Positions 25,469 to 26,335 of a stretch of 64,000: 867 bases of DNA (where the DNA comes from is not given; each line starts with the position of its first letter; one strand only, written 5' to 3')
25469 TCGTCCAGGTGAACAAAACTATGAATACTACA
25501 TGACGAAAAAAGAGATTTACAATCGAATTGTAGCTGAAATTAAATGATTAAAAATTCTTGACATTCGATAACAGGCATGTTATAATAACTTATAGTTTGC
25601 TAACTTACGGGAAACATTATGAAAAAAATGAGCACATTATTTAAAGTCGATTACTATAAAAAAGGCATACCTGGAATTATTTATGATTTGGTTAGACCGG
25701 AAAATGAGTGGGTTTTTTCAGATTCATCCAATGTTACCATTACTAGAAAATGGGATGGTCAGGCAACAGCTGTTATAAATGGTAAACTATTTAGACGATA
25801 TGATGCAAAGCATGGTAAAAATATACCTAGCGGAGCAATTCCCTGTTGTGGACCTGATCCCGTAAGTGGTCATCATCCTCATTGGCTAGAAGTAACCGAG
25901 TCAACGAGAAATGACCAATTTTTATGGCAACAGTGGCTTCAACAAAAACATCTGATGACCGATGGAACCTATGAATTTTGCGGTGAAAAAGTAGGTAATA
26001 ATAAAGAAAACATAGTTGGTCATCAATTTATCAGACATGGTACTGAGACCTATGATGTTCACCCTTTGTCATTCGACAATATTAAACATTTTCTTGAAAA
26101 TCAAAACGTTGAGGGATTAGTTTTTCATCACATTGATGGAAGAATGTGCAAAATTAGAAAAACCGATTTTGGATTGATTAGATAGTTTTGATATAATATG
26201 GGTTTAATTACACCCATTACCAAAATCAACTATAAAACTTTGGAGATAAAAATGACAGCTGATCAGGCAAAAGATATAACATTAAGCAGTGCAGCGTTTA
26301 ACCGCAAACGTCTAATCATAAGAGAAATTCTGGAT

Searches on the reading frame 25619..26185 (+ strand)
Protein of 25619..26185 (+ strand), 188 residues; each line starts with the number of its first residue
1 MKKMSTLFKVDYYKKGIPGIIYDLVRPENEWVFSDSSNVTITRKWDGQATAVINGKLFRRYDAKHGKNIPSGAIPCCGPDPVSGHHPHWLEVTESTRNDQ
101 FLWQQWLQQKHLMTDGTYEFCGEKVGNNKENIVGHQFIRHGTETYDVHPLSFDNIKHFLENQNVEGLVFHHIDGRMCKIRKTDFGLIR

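Call 4: search_protein_families(library=pfam, proteins=[window:25619-26185:+], max_evalue=0.1)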
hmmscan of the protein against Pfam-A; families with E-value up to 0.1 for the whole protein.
window:25619-26185:+ (188 aa): 1 family
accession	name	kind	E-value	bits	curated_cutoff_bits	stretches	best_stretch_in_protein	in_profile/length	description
PF17720.7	RLIG1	-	0.018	14.4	25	1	126-186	209-271/324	RNA ligase 1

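Call 5: search_protein_families(library=phrogs, proteins=[window:25619-26185:+], max_evalue=0.01)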
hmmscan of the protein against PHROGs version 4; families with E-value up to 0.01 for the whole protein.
window:25619-26185:+ (188 aa): 1 family
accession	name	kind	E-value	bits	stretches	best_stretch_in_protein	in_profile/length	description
phrog_14301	-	DNA, RNA and nucleotide metabolism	1.8e-54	185.4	1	1-186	1-184/186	RNA ligase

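Call 9: search_protein_families(library=ncbifam, proteins=[window:25619-26185:+], max_evalue=0.01)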
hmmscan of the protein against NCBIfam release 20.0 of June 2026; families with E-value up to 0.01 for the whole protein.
window:25619-26185:+ (188 aa): 0 families

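Call 29: search_solved_structures(query=window:25619-26185:+, max_evalue=1, show_alignments=1)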
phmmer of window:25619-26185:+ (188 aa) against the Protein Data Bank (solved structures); distinct sequences matched with E-value up to 1: 4.
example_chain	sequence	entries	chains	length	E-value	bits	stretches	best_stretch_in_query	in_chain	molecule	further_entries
9c6l_A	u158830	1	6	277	1.3e-06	31.5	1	37-92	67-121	RNA ligase1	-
9c6m_A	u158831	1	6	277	7.6e-06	29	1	37-92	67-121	RNA ligase1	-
3a58_A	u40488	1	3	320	0.011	18.8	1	54-138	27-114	Exocyst complex component SEC3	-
5yfp_A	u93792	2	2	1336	0.071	16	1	55-138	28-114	Exocyst complex component SEC3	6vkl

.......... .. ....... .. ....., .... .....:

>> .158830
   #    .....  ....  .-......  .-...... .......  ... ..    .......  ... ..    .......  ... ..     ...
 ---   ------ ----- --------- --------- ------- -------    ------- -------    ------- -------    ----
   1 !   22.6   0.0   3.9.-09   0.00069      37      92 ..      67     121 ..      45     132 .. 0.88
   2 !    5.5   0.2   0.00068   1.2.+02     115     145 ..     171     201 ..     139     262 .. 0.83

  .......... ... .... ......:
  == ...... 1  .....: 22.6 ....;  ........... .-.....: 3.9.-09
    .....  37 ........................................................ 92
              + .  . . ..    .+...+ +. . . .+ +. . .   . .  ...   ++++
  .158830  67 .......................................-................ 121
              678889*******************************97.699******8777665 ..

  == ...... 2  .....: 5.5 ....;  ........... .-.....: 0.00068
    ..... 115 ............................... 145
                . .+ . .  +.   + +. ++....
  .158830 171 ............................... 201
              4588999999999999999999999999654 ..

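Call 49: search_dna_similar(query=window:25619-26185:+, collection=phages, mode=protein, max_rows=12)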
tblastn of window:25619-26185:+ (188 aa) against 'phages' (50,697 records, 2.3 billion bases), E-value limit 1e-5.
Records with a match: 25; places in all: 25; records where one place covers at least 80% of the query: 25.
Best place of each record, by identity: <60% 25.
By first word of the organism name: Mycobacterium 14; Ralstonia 5; Cellulophaga 2; uncultured 1; Bacteriophage 1; Burkholderia 1; Nocardia 1.
By host as written in the record: Mycobacterium smegmatis mc2 155 8; Mycobacterium smegmatis mc2155 3; Ralstonia solanacearum 3; - 2; Cellulophaga baltica #10 2; Mycobacterium smegmatic mc2 155 2; Ralstonia pseudosolanacearum 2; Mycobacterium smegmatis mc#155 1; and 2 more.
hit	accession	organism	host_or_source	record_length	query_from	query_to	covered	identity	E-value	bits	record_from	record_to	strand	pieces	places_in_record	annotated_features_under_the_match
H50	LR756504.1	uncultured phage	metagenomic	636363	1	188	100%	46.5%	5e-47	169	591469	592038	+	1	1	record has no annotation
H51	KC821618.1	Cellulophaga phage phi10:1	Cellulophaga baltica #10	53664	2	188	99%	41.9%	6e-41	152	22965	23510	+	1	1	hypothetical protein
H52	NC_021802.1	Cellulophaga phage phi10:1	Cellulophaga baltica #10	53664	2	188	99%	41.9%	6e-41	152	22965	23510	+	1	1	RNA ligase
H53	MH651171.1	Mycobacterium phage Collard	Mycobacterium smegmatic mc2 155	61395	1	188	100%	38.4%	1e-31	125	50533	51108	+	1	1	74: RNA ligase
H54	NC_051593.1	Mycobacterium phage Collard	Mycobacterium smegmatic mc2 155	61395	1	188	100%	38.4%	1e-31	125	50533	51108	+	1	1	74: RNA ligase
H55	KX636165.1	Mycobacterium phage Gengar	Mycobacterium smegmatis mc2 155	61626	1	188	100%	37.9%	1e-29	120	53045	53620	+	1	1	RNA ligase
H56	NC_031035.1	Mycobacterium phage Gengar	Mycobacterium smegmatis mc2 155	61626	1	188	100%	37.9%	1e-29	120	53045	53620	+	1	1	RNA ligase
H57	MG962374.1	Mycobacterium phage Paola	Mycobacterium smegmatis mc2 155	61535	1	188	100%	37.9%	1e-29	119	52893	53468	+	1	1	78: RNA ligase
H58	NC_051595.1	Mycobacterium phage Paola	Mycobacterium smegmatis mc2 155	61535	1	188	100%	37.9%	1e-29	119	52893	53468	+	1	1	78: RNA ligase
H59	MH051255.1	Mycobacterium phage Leston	Mycobacterium smegmatis mc2 155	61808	1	188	100%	37.9%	1e-29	119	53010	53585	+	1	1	78: hypothetical protein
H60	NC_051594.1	Mycobacterium phage Leston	Mycobacterium smegmatis mc2 155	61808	1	188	100%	37.9%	1e-29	119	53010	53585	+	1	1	78: RNA ligase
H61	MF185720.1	Mycobacterium phage Guillsminger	Mycobacterium smegmatis mc2 155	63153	1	188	100%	37.9%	1e-29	119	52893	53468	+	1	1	79: RNA ligase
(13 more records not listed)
